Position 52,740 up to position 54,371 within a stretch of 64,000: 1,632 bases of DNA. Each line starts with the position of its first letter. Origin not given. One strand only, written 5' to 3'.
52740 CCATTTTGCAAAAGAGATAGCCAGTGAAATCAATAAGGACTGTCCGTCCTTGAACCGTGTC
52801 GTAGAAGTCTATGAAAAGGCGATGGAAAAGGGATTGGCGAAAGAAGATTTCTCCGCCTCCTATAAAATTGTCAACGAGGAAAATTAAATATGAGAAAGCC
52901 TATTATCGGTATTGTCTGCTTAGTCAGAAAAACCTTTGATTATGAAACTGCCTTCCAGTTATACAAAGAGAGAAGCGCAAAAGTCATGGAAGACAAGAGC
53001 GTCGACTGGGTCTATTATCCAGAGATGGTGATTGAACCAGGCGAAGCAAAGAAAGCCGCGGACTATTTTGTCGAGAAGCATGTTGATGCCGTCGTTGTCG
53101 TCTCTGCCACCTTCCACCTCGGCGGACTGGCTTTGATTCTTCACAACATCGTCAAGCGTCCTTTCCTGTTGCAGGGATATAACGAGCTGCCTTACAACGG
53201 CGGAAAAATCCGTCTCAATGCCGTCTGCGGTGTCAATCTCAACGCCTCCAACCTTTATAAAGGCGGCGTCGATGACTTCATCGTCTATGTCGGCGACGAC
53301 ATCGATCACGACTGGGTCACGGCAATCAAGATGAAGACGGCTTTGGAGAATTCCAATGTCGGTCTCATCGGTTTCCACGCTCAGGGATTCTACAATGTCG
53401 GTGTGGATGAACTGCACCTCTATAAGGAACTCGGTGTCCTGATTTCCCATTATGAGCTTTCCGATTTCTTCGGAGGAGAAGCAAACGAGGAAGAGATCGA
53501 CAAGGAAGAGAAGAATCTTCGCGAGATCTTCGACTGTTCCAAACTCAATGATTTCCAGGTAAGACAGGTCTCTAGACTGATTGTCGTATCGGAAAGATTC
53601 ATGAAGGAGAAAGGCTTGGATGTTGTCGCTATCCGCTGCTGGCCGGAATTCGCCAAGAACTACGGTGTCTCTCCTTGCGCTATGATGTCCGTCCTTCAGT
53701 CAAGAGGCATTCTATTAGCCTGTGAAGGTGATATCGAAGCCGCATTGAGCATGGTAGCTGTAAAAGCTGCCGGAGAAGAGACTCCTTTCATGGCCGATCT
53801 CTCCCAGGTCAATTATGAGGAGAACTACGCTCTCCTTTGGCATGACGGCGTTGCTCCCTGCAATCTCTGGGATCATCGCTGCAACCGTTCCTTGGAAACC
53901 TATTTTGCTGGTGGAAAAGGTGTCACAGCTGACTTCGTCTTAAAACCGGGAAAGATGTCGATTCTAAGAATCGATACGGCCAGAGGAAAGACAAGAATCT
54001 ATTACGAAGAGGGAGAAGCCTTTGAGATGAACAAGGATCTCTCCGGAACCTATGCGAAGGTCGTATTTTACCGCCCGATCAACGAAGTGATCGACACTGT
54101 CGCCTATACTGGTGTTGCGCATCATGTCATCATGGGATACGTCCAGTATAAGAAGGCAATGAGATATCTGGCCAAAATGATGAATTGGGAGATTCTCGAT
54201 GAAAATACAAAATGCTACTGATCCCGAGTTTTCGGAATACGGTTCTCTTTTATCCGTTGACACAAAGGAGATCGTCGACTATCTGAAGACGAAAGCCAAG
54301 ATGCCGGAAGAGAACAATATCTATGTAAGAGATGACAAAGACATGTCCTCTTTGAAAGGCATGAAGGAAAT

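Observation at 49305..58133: Sulfoquinovose sulfo-transaldolase-like catabolic block next to tRNA-Arg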

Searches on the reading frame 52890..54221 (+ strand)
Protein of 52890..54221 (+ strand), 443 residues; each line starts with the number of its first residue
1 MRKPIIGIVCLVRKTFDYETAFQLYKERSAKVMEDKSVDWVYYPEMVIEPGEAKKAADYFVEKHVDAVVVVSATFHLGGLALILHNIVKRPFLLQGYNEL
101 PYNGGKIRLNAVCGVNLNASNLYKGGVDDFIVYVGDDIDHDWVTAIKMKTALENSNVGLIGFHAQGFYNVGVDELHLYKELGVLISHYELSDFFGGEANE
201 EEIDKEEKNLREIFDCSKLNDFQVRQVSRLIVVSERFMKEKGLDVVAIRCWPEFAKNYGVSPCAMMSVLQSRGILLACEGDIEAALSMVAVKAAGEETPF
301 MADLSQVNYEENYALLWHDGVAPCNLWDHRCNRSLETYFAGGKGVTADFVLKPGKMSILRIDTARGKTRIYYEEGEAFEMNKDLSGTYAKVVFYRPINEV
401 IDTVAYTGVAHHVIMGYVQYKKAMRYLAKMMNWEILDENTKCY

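Call 4: search_protein_families(library=pfam, proteins=[window:52890-54221:+])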
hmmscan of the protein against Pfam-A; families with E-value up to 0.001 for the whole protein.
window:52890-54221:+ (443 aa): 1 family
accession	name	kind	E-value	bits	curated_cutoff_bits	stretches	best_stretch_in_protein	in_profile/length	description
PF02952.23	Fucose_iso_C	-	2.9e-07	30.7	29.3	1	336-435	32-139/143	L-fucose isomerase, C-terminal domain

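Call 5: search_protein_families(library=ncbifam, proteins=[window:52890-54221:+])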
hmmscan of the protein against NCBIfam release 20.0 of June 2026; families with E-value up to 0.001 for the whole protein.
window:52890-54221:+ (443 aa): 1 family
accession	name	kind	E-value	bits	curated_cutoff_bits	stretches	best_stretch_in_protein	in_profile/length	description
NF048012.1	SlpQosIsomSftI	equivalog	2.9e-53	181.2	700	1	9-434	7-439/443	sulfoquinovose isomerase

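Call 12: find_related_loci(query=window:52890-54221:+, collection=genome_contigs, flank=10000)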
Query window:52890-54221:+ (443 aa) in genome_contigs; peptide patterns used: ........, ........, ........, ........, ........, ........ (x = any residue, [..] = any of these).
111 stretches matched a pattern; 49 encode a relative of the query (tblastn E <= 1e-3); 48 distinct loci.
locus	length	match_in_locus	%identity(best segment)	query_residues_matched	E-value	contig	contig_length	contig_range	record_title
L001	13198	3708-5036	97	1-443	0e+0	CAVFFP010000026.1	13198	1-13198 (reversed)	bacterium isolate G02614-L1_cleanbin_000026 genome assembly, contig: Spades_G02614-L1_contig_1967, whole genome shotgun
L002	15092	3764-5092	96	1-443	0e+0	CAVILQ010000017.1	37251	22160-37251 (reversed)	bacterium isolate H07676-L1_cleanbin_000043 genome assembly, contig: Spades_H07676-L1_contig_789, whole genome shotgun s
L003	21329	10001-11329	95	1-443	0e+0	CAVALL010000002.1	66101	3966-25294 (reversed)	Alistipes onderdonkii isolate H07666-L1_cleanbin_000024 genome assembly, contig: Spades_H07666-L1_contig_166, whole geno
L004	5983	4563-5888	91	1-442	0e+0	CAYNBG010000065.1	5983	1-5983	MAG TPA_asm: uncultured Staphylococcaceae bacterium isolate binchicken_co323_429 genome assembly, contig: NODE_15466_len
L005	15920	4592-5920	91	1-443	0e+0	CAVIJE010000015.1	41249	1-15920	Sodaliphilus sp. isolate H07676-L1_cleanbin_000035 genome assembly, contig: Spades_H07676-L1_contig_641, whole genome sh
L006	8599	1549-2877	92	1-443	0e+0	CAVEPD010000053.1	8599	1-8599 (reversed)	bacterium isolate H07646-L1_cleanbin_000039 genome assembly, contig: Spades_H07646-L1_contig_5336, whole genome shotgun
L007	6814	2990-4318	91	1-443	0e+0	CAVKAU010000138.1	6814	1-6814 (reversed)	bacterium isolate H07658-L1_cleanbin_000015 genome assembly, contig: Spades_H07658-L1_contig_2752, whole genome shotgun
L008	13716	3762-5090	92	1-443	0e+0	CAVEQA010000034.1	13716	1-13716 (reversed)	Paludibacteraceae bacterium isolate H07675-L1_cleanbin_000053 genome assembly, contig: Spades_H07675-L1_contig_3728, who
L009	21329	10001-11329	92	1-443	0e+0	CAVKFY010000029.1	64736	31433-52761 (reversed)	Alistipes communis isolate H07683-L1_cleanbin_000069 genome assembly, contig: Spades_H07683-L1_contig_177, whole genome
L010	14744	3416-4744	91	1-443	0e+0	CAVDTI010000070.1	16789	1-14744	Faecalibacterium prausnitzii isolate H07667-L1_cleanbin_000075 genome assembly, contig: Spades_H07667-L1_contig_2998, wh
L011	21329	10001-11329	91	1-443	0e+0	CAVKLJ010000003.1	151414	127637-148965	Lachnospiraceae bacterium isolate H07689-L1_cleanbin_000018 genome assembly, contig: Spades_H07689-L1_contig_17, whole g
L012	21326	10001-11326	91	1-442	0e+0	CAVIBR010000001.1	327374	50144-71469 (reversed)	Bacteroides uniformis isolate H07682-L1_cleanbin_000028 genome assembly, contig: Spades_H07682-L1_contig_1, whole genome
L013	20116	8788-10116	94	1-443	0e+0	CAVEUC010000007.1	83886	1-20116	Lachnospiraceae bacterium GAM79 isolate H07667-L1_cleanbin_000062 genome assembly, contig: Spades_H07667-L1_contig_158,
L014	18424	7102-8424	91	1-441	0e+0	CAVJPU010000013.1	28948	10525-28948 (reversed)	bacterium isolate H07650-L1_cleanbin_000012 genome assembly, contig: Spades_H07650-L1_contig_333, whole genome shotgun s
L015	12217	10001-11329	91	1-443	0e+0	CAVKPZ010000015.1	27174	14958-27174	Lachnospiraceae bacterium isolate H07689-L1_cleanbin_000017 genome assembly, contig: Spades_H07689-L1_contig_976, whole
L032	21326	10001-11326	84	1-442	0e+0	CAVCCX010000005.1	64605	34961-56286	Bacteroides uniformis isolate H07666-L1_cleanbin_000019 genome assembly, contig: Spades_H07666-L1_contig_178, whole geno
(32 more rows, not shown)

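Call 18: search_solved_structures(query=window:52890-54221:+, max_evalue=0.01)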
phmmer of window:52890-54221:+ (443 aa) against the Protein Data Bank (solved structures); distinct sequences matched with E-value up to 0.01: 0.

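Call 23: search_protein_families(library=pfam, proteins=[L003:13707-14852:-, L003:14880-15371:-, L003:15646-16242:-, L003:16319-18283:-])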
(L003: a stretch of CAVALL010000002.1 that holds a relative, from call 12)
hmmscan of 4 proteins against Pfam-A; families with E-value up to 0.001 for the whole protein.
L003:13707-14852:- (381 aa): 2 families
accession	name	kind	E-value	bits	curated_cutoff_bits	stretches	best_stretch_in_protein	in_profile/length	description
PF13751.12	DDE_Tnp_1_6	-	4.6e-24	85.5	25.1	1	211-325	14-124/125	Transposase DDE domain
PF01609.27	DDE_Tnp_1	-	1.4e-12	48.2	23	1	100-322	29-200/200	Transposase DDE domain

L003:14880-15371:- (163 aa): 1 family
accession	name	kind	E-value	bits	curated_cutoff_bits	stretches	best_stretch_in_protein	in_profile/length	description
PF05598.16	DUF772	-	4.3e-08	33.5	23.1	1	52-120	1-72/74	Transposase domain (DUF772)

L003:15646-16242:- (198 aa): 0 families

L003:16319-18283:- (654 aa): 0 families

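Call 31: search_protein_families(library=pfam, proteins=[L012:13659-15890:-, L012:15848-17185:-, L032:15255-17558:-, L032:17447-18778:-, L032:13718-15088:+, L012:3737-6334:+, L012:1429-3705:+, L012:18876-20021:-, L012:20043-21272:-])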
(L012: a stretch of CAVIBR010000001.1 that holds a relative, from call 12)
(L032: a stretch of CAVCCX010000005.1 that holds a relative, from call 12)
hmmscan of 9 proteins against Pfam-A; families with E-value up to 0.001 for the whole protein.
L012:13659-15890:- (743 aa): 3 families
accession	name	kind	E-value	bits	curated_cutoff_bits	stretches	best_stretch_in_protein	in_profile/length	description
PF01055.32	Glyco_hydro_31_2nd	-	6e-76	256.3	23.5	1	262-584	2-327/328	Glycosyl hydrolases family 31 TIM-barrel domain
PF13802.12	Gal_mutarotas_2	-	9.3e-26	91.7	27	1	45-216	8-184/184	Glycosyl hydrolase 31 N-terminal galactose mutarotase-like domain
PF21365.3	Glyco_hydro_31_3rd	-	1.9e-10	41.5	24.4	1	594-673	2-87/87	Glycosyl hydrolase family 31 C-terminal domain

L012:15848-17185:- (445 aa): 3 families
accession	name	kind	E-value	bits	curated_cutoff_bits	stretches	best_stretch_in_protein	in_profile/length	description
PF00135.34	COesterase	-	7.1e-93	312.7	27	2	9-328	4-321/515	Carboxylesterase family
PF20434.5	BD-FAE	-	8.2e-11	42.3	26.8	1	98-205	1-100/215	BD-FAE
PF07859.19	Abhydrolase_3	-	7.9e-09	36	25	1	172-219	49-96/210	alpha/beta hydrolase fold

L032:15255-17558:- (767 aa): 3 families
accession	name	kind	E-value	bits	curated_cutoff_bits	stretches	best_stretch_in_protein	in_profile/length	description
PF01055.32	Glyco_hydro_31_2nd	-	9.6e-74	249.1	23.5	1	284-606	2-327/328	Glycosyl hydrolases family 31 TIM-barrel domain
PF13802.12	Gal_mutarotas_2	-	1.9e-26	93.9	27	1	107-238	41-184/184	Glycosyl hydrolase 31 N-terminal galactose mutarotase-like domain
PF21365.3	Glyco_hydro_31_3rd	-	8.2e-10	39.5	24.4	1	619-696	5-87/87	Glycosyl hydrolase family 31 C-terminal domain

L032:17447-18778:- (443 aa): 3 families
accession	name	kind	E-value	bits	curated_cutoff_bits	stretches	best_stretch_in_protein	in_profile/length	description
PF00135.34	COesterase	-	2.8e-83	281.1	27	2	8-329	5-324/515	Carboxylesterase family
PF20434.5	BD-FAE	-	4e-10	40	26.8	1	96-203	1-100/215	BD-FAE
PF07859.19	Abhydrolase_3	-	5.1e-07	30.1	25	1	170-231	49-112/210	alpha/beta hydrolase fold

L032:13718-15088:+ (456 aa): 0 families

L012:3737-6334:+ (865 aa): 0 families

L012:1429-3705:+ (758 aa): 0 families

L012:18876-20021:- (381 aa): 2 families
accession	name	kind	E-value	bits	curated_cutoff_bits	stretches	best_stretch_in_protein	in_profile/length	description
PF00534.26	Glycos_transf_1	-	1.5e-29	103.2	26.4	1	200-355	13-171/172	Glycosyl transferases group 1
PF13692.12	Glyco_trans_1_4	-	1.2e-21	77.9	27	1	203-342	2-142/142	Glycosyl transferases group 1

L012:20043-21272:- (409 aa): 2 families
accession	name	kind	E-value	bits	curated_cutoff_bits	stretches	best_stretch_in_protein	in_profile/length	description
PF08011.17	PDDEXK_9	-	2.2e-20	73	25.5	1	292-394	2-103/105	PD-(D/E)XK nuclease superfamily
PF09820.16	AAA-ATPase_like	-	7.2e-14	52.5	26.1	1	10-76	134-201/201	Predicted AAA-ATPase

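Call 34: find_homologous_proteins(query=window:52890-54221:+, max_evalue=1e-20)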
Query window:52890-54221:+ (443 aa): 1337 proteins with E <= 1e-20 among 4253 candidates; the best 120 are listed.
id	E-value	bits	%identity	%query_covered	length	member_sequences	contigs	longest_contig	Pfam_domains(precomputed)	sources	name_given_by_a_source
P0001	9.0e-290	979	95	100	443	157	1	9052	PF02952.24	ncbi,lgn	-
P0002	9.3e-275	929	90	100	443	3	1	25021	PF02952.24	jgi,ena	jgi:L-fucose isomerase-like protein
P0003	1.2e-274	929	89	100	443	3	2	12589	PF02952.24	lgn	-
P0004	4.1e-273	924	89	100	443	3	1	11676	-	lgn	-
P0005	5.4e-273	923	89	100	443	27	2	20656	-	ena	-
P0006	6.1e-272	920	89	100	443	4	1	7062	PF02952.24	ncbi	-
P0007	4.3e-270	914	89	100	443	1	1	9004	PF02952.24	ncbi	-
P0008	1.2e-269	912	88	100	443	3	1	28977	-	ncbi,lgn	-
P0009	7.7e-269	910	87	100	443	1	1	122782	PF02952.24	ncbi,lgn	-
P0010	3.2e-267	904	88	100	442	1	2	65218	PF02952.24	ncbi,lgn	-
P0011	1.6e-266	902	88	100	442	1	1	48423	PF02952.24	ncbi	-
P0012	1.7e-266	902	87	100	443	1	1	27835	-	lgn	-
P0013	5.5e-264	894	86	100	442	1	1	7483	PF02952.24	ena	-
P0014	4.2e-256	868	84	100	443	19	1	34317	PF02952.24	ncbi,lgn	-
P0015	2.0e-255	866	84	100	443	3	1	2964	-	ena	-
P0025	1.9e-223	760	73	100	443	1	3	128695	-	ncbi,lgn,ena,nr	ncbi:MAG: fucose isomerase [Bacilli bacterium]|nr:fucose isomerase [Bacilli bacterium]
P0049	2.2e-216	737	70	100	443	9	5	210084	PF02952.24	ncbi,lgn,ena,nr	ncbi:fucose isomerase [bacterium]|nr:fucose isomerase [bacterium]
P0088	2.0e-186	638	61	99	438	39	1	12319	PF02952.24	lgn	-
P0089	2.5e-186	638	62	99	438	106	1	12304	PF02952.24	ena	-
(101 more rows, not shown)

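Call 35: list_cluster_members(proteins=[P0089, P0088, P0001, P0025, P0049])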
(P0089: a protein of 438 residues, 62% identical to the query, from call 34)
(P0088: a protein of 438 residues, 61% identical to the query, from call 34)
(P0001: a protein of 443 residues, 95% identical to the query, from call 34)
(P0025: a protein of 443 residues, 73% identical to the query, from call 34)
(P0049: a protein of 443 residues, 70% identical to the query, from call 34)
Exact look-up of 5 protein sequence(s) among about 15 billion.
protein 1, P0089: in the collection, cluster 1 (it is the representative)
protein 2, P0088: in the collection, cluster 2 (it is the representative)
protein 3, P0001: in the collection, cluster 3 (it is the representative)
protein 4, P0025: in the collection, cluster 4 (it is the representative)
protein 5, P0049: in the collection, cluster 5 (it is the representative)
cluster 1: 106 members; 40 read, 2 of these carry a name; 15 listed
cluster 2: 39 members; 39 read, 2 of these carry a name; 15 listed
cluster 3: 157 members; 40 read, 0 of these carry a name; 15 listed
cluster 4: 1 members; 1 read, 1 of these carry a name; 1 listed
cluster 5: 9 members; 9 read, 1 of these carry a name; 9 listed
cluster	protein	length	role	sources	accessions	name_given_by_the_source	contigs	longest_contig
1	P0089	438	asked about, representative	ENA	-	-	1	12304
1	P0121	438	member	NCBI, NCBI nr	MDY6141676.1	MAG: fucose isomerase [Bacilli bacterium] | fucose isomerase [Bacilli bacterium]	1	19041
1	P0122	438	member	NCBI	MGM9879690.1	MAG: fucose isomerase [Bacilli bacterium]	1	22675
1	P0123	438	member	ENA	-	-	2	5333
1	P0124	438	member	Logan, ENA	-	-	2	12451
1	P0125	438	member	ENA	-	-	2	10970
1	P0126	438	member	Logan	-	-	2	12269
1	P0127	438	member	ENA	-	-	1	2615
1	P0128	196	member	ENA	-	-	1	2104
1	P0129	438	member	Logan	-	-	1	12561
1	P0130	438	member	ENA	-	-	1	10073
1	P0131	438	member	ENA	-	-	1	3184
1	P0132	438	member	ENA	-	-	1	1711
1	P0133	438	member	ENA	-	-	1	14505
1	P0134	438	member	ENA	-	-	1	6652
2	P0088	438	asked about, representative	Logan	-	-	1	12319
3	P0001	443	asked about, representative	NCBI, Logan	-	-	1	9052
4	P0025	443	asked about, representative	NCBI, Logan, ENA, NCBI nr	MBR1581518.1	MAG: fucose isomerase [Bacilli bacterium] | fucose isomerase [Bacilli bacterium]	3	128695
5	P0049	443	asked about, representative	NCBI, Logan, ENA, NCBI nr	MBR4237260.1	fucose isomerase [bacterium]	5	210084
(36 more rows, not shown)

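Call 36: find_encoding_contigs(protein=window:52890-54221:+, flank=10000, max_places=6)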
Protein window:52890-54221:+ (443 aa): no gene with exactly this product is on record in the collection.

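Call 99: search_protein_families(library=ncbifam, proteins=[L012:13659-15890:-, L012:15848-17185:-], max_evalue=1e-10)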
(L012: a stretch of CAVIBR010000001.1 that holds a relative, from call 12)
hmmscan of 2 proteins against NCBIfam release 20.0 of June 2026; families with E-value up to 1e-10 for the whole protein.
L012:13659-15890:- (743 aa): 3 families
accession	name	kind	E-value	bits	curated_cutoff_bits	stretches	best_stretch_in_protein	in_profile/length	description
NF040948.1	alpha_gluc_MalA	equivalog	1.8e-84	284.2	800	2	147-425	58-325/627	alpha-glucosidase MalA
NF007940.0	PRK10658.1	equivalog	5.3e-67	226.9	606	1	71-682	78-677/771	alpha-xylosidase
NF007746.0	PRK10426.1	equivalog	1.2e-38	133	553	1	188-671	182-668/683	alpha-glucosidase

L012:15848-17185:- (445 aa): 1 family
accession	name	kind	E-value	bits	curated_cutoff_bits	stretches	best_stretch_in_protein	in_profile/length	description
NF058653.1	LipP1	equivalog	5.1e-14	51.8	350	1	95-205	57-155/300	LipP1 family hormone-sensitive lipase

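Call 100: predict_structure(alignment_id=A3)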
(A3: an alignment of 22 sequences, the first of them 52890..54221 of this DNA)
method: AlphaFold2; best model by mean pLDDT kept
length: 443 residues; sequences in the alignment: 22
mean_pLDDT: 83.1   pTM: 0.88
mean pLDDT of the five models: 83.1, 82.6, 81.9, 81.5, 80.0
residues with pLDDT >= 90: 203; 70-90: 163; 50-70: 65; < 50: 12
segments of 3 or more residues with pLDDT < 50: 340-347
pLDDT, mean of each block of 10 residues (from residue 1): 94 86 90 94 96 98 98 86 96 86 55 85 93 92 97 92 57 72 82 87 91 76 87 93 87 71 76 83 92 89 85 78 53 54 47 87 86 89 64 92 84 89 96 82 43
secondary structure, 60 per line:
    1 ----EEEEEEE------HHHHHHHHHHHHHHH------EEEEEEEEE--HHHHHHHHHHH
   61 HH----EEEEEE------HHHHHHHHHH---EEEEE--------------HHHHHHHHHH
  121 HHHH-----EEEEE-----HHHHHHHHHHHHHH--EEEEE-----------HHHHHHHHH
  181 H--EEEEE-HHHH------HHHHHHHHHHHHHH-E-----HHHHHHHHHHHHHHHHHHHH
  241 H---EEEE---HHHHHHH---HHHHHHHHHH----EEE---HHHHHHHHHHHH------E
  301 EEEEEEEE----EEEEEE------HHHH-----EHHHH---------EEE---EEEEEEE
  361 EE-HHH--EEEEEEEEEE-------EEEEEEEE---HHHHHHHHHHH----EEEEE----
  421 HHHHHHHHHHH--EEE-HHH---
elements in order: E5-11 H18-32 E39-47 H50-62 E67-72 H79-88 E92-96 H111-124 E130-134 H140-153 E156-160 H172-181 E184-188 H190-193 H200-213 H221-241 E245-248 H252-258 H262-271 E276-278 H282-293 E300-308 E313-318 H325-328 H335-338 E348-350 E354-362 E369-378 E386-393 H397-407 E412-416 H421-431 E434-436

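Call 102: fold_search(model_id=the predicted structure, library=pdb)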
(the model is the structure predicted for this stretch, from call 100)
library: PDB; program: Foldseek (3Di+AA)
matches with E <= 10: 1805; with E <= 0.001: 110
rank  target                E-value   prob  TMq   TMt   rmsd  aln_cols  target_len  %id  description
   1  4r1p_B                3.9e-24  1.00  0.82  0.74   4.3       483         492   15  Crystal Structure of Thermophilic Geobacillus kaustophilus L-Arabinose isomerase with Mn2+ (released 2015-08-12)
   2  4r1p_F                6.9e-24  1.00  0.82  0.74   4.3       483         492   15  Crystal Structure of Thermophilic Geobacillus kaustophilus L-Arabinose isomerase with Mn2+ (released 2015-08-12)
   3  4r1o_B                6.9e-24  1.00  0.82  0.74   4.2       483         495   14  Crystal Structure of Thermophilic Geobacillus kaustophilus L-Arabinose isomerase (released 2015-08-12)
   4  7chl_A                6.9e-24  1.00  0.80  0.71   5.0       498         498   13  Crystal structure of hybrid Arabinose isomerase AI-10 (released 2021-10-20)
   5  4r1o_A                8.2e-24  1.00  0.82  0.74   4.1       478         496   14  Crystal Structure of Thermophilic Geobacillus kaustophilus L-Arabinose isomerase (released 2015-08-12)
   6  4r1o_E                9.2e-24  1.00  0.83  0.75   4.1       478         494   14  Crystal Structure of Thermophilic Geobacillus kaustophilus L-Arabinose isomerase (released 2015-08-12)
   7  7cyy_B                1.5e-23  1.00  0.81  0.73   4.3       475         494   15  Crystal structure of Arabinose isomerase from hybrid AI8 with Adonitol (released 2021-09-08)
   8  2ajt_A                1.6e-23  1.00  0.79  0.71   5.3       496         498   14  Crystal structure of L-Arabinose Isomerase from E.coli (released 2005-08-16)
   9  7chl_F                3.7e-23  1.00  0.80  0.72   5.0       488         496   13  Crystal structure of hybrid Arabinose isomerase AI-10 (released 2021-10-20)
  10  4r1q_B                4.1e-23  1.00  0.82  0.74   4.2       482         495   14  Crystal Structure of Thermophilic Geobacillus kaustophilus L-Arabinose isomerase in complex with L-arabitol (released 2015-08-12)
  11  7cxo_B                4.1e-23  1.00  0.81  0.73   4.9       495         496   13  Crystal structure of Arabinose isomerase from hybrid AI10 (released 2021-09-08)
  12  4r1o_F                5.9e-23  1.00  0.82  0.74   4.2       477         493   15  Crystal Structure of Thermophilic Geobacillus kaustophilus L-Arabinose isomerase (released 2015-08-12)
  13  4f2d_A                8.3e-23  1.00  0.78  0.70   5.3       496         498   14  Crystal Structure of Escherichia coli L-arabinose Isomerase (ECAI) complexed with Ribitol (released 2012-05-30)
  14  4r1q_D                1.4e-22  1.00  0.82  0.74   4.2       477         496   14  Crystal Structure of Thermophilic Geobacillus kaustophilus L-Arabinose isomerase in complex with L-arabitol (released 2015-08-12)
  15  7cxo_A                1.4e-22  1.00  0.83  0.75   4.0       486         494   13  Crystal structure of Arabinose isomerase from hybrid AI10 (released 2021-09-08)
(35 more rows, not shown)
